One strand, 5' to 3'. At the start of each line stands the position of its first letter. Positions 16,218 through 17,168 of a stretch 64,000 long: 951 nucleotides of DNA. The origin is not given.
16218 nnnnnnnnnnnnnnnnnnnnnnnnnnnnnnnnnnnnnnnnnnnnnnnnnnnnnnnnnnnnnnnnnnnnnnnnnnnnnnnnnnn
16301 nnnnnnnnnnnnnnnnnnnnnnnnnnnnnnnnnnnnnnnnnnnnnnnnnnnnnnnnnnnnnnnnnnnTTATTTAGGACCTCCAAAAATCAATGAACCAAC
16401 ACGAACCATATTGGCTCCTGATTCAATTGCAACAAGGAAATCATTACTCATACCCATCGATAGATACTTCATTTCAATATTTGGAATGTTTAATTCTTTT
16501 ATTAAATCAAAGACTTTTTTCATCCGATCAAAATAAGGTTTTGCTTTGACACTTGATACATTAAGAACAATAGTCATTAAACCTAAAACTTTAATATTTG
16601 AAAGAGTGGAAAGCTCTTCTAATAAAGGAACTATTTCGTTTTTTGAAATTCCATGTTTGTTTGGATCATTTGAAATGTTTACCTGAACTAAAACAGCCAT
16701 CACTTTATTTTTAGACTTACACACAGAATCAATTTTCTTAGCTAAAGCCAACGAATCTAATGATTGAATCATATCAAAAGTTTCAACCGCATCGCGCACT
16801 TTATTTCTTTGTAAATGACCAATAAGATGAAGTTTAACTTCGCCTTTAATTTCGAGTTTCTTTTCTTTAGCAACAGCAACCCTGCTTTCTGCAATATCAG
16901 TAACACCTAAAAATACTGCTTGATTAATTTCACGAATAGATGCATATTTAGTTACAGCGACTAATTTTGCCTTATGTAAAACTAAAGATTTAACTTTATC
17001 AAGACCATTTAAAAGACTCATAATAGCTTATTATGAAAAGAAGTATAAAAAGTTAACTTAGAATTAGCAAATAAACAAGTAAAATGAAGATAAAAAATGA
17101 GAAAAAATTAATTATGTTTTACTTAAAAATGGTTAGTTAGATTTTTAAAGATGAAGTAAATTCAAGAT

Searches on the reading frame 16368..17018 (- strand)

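Call 30: search_protein_families(library=pfam, proteins=[window:16368-17018:-], max_evalue=0.001)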
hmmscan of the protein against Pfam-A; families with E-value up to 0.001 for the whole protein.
window:16368-17018:- (216 aa): 2 families
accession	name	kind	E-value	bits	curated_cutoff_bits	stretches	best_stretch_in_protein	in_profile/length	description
PF01168.26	Ala_racemase_N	-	1.3e-19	71.3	24.1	1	7-214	11-218/220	Alanine racemase, N-terminal domain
PF02784.22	Orn_Arg_deC_N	-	0.00017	21.5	23.4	1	26-189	46-198/247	Pyridoxal-dependent decarboxylase, pyridoxal binding domain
